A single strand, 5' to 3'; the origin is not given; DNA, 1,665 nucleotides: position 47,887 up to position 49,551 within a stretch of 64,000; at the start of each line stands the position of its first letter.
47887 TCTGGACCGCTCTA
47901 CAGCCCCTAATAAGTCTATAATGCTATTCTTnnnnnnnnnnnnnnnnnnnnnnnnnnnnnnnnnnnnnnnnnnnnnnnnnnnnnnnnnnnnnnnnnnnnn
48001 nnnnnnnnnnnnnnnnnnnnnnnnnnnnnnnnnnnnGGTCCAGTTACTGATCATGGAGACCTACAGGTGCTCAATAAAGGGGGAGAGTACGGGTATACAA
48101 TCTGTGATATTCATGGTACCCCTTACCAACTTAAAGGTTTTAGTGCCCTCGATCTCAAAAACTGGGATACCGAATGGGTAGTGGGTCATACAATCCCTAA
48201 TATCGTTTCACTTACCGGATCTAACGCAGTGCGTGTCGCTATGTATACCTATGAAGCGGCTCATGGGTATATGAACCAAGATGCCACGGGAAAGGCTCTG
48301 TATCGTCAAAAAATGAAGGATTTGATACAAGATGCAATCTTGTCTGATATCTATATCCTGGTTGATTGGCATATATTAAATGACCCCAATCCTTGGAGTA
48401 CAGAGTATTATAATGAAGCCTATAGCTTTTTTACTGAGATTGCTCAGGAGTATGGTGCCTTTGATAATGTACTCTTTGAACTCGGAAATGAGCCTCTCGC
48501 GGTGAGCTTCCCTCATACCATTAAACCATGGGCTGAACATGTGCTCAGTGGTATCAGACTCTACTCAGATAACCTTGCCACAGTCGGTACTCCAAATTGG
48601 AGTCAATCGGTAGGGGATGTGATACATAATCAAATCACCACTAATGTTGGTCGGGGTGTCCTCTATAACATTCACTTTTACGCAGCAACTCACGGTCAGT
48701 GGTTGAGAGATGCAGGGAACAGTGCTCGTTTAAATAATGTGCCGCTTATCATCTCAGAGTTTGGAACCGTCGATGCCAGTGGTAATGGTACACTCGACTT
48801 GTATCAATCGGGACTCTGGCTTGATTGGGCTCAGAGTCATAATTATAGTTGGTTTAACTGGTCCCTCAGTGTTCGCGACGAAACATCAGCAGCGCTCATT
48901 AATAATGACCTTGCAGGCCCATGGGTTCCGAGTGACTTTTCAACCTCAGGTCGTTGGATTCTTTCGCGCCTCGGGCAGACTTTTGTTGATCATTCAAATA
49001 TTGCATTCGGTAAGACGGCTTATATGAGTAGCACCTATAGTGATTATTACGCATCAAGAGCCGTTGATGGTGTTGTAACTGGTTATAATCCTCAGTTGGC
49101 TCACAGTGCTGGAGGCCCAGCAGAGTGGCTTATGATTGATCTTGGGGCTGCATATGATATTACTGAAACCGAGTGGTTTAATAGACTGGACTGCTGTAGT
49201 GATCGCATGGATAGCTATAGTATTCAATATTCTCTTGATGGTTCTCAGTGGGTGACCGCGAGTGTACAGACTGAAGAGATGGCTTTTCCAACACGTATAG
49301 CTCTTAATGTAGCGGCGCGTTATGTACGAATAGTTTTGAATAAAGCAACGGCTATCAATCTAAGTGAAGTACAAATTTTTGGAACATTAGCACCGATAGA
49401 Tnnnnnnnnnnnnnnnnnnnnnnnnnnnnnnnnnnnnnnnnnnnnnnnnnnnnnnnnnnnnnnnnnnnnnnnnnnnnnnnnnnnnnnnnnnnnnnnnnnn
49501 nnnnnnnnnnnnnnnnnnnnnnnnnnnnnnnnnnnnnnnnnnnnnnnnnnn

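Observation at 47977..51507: GH5 enzyme carrying four F-type lectin (fucolectin/CBM47-like) domains spaced by thrombospondin type-3 linkers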

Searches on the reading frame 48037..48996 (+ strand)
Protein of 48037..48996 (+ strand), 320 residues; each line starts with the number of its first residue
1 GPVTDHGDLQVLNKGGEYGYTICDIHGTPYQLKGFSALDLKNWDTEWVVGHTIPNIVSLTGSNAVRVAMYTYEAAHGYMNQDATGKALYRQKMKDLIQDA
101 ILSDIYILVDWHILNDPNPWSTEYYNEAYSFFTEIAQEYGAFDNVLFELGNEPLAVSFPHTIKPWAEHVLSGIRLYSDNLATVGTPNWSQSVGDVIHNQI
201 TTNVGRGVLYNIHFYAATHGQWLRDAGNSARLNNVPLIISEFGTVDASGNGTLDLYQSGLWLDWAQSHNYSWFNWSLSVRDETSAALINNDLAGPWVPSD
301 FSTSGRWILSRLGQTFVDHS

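Call 32: search_solved_structures(query=window:48037-48996:+, max_evalue=1e-40, show_alignments=5)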
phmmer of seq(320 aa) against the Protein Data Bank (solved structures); distinct sequences matched with E-value up to 1e-40: 15.
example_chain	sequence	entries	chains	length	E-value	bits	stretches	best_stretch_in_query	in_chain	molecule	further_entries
6gjf_A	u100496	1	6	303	2.3e-58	201.2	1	2-312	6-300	ENDOGLUCANASE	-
4xzw_A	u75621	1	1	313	4e-56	193.8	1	3-317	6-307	endo-glucanase chimera C10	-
4xzb_A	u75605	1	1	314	2.3e-55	191.3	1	2-317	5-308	CelA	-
3pzt_A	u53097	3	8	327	1.9e-52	181.8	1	20-310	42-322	Endoglucanase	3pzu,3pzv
9wcc_A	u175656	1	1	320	2e-52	181.7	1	5-314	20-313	AABGIC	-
8zvk_A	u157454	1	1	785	1.7e-51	178.6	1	5-314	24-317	AaBgIC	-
1e5j_A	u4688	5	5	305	2e-49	171.8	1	4-312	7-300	ENDOGLUCANASE 5A | ENDOGLUCANASE B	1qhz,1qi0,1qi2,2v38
1h5v_A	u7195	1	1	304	2e-49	171.8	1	4-312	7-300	ENDOGLUCANASE 5A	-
1a3h_A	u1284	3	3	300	2.5e-49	171.5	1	4-312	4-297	ENDOGLUCANASE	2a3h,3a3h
1h11_A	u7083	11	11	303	2.5e-49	171.5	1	4-312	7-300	ENDOGLUCANASE 5A | ENDOGLUCANASE B | PROTEIN (ENDOGLUCANASE)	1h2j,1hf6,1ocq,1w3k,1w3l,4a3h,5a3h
1lf1_A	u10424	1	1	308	5.4e-48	167.1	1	4-313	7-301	Cel5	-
8c10_A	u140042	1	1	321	7e-46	160.2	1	63-308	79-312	GH5 Cellulase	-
8bqa_AAA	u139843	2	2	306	1.4e-43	152.6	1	35-308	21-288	Endoglucanase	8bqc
1egz_A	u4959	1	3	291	4.8e-42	147.6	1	48-285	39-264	ENDOGLUCANASE Z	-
4m1r_A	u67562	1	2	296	6.9e-41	143.8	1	56-307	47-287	Cellulase 5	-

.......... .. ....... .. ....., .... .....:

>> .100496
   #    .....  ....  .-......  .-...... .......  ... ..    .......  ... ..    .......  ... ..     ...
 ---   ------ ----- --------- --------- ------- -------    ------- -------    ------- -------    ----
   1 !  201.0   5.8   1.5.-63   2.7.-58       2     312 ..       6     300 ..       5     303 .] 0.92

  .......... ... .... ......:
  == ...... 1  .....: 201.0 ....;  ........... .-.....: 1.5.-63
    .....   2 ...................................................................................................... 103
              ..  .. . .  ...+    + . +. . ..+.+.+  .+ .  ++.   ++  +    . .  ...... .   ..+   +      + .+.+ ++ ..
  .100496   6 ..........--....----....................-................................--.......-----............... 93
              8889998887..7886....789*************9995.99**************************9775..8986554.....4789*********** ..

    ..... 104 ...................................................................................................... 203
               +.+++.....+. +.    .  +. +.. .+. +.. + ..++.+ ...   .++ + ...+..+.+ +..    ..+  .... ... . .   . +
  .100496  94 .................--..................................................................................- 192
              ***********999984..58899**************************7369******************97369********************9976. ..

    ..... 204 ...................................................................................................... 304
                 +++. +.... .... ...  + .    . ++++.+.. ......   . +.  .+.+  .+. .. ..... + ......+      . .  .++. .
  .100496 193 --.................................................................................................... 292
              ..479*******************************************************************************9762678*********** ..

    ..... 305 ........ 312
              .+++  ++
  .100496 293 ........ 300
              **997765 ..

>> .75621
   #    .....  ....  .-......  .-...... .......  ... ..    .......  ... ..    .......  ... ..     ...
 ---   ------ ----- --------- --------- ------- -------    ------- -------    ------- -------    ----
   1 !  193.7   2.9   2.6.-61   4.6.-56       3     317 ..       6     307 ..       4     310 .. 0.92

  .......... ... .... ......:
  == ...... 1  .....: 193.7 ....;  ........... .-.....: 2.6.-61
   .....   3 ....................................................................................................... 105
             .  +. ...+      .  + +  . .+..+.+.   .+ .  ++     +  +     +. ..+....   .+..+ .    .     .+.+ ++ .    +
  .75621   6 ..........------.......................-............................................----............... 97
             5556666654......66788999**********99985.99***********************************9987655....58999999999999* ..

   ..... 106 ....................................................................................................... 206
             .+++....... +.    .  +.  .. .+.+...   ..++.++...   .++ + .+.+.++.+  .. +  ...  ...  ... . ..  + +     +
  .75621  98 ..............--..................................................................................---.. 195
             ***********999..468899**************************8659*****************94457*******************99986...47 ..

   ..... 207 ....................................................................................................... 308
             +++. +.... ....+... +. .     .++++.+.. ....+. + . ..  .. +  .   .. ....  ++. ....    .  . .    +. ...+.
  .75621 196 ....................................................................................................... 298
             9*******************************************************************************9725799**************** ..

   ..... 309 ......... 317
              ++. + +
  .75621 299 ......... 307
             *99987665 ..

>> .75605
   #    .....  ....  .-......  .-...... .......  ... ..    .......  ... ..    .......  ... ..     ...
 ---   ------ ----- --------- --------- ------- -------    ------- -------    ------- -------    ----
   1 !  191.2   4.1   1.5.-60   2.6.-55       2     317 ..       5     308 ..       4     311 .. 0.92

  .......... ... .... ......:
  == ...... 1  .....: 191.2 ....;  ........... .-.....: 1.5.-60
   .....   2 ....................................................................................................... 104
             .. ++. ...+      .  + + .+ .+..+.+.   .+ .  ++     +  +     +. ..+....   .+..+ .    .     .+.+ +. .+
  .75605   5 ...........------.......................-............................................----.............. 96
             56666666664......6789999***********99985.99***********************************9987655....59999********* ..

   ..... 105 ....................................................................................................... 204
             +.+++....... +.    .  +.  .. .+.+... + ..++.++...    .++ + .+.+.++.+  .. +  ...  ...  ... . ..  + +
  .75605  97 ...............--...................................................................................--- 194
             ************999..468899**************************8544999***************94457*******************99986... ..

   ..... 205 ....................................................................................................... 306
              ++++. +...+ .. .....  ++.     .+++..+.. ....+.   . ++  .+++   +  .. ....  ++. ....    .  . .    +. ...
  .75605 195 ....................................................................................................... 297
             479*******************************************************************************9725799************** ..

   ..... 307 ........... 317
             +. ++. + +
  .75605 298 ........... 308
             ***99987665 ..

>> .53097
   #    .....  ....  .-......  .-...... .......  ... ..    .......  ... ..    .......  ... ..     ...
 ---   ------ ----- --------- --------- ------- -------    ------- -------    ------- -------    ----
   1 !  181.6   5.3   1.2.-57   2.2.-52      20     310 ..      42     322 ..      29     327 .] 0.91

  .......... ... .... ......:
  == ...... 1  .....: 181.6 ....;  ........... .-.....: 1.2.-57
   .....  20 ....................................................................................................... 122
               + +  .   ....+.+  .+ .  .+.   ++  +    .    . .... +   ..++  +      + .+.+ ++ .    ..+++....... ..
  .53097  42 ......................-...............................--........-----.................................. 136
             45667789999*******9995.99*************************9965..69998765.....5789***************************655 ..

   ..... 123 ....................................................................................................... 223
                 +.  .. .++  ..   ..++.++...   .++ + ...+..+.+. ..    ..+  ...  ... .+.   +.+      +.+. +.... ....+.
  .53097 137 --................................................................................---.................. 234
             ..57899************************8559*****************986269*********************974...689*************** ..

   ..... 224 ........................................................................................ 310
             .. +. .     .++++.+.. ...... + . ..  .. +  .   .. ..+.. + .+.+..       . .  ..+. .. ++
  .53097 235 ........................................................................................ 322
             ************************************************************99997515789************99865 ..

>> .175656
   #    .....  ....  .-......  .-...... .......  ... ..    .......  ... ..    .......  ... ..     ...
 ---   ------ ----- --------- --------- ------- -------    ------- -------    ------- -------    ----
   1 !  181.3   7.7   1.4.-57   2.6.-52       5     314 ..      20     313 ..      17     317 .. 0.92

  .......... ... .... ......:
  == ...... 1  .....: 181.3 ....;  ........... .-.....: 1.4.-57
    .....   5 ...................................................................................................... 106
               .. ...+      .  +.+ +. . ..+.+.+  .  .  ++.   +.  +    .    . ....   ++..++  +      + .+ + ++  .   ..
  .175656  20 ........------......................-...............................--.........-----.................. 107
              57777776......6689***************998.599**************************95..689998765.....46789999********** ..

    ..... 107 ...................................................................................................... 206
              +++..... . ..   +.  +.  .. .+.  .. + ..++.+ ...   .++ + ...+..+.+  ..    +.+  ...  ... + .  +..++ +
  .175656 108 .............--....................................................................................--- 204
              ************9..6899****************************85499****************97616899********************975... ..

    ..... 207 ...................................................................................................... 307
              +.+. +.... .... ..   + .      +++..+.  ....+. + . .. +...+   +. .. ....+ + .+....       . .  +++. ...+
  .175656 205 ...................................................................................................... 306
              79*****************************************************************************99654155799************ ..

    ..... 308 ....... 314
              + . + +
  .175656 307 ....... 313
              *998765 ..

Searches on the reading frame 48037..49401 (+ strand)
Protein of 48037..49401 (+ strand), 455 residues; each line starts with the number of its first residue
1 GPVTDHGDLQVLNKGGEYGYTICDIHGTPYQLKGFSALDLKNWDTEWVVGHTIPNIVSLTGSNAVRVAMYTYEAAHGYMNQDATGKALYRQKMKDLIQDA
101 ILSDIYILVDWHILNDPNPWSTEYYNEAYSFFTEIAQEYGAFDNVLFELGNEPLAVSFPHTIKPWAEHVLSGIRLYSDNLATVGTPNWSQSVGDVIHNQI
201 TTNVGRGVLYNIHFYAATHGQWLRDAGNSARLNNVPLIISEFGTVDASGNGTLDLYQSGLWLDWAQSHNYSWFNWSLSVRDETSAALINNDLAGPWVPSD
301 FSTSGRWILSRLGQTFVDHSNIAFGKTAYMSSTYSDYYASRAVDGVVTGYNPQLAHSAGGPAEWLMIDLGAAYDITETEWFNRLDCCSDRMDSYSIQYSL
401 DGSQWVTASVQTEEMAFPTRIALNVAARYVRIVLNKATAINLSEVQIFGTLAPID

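Call 69: predict_structure(alignment_id=A3)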
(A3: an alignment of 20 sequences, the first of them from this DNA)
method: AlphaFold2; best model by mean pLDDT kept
length: 455 residues; sequences in the alignment: 20
mean_pLDDT: 84.8   pTM: 0.69
mean pLDDT of the five models: 84.8, 84.1, 83.5, 83.1, 82.1
residues with pLDDT >= 90: 213; 70-90: 186; 50-70: 50; < 50: 6
segments of 3 or more residues with pLDDT < 50: 283-285
pLDDT, mean of each block of 10 residues (from residue 1): 91 86 94 83 67 72 88 82 92 90 91 83 91 98 95 89 95 97 92 93 90 90 94 94 77 85 93 72 50 53 75 64 86 75 73 68 90 92 82 95 96 87 93 91 86 79
secondary structure, 60 per line:
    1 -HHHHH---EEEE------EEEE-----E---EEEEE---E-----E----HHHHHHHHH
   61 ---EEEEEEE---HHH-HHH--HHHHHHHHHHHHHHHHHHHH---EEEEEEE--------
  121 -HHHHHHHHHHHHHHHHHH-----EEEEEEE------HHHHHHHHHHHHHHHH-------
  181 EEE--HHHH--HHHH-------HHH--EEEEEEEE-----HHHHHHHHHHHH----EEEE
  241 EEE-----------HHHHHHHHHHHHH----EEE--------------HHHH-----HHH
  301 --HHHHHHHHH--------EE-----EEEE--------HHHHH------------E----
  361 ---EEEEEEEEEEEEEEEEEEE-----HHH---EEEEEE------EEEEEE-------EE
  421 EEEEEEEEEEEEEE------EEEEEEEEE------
elements in order: H2-6 E10-13 E20-23 E33-37 H52-60 E64-70 H83-102 E106-112 H122-139 E145-151 H158-173 E181-183 H186-189 H192-195 E208-215 H221-232 E237-243 H255-267 E272-274 H289-292 H303-311 E327-330 H339-343 E364-382 E394-399 E406-411 E419-434 E441-449
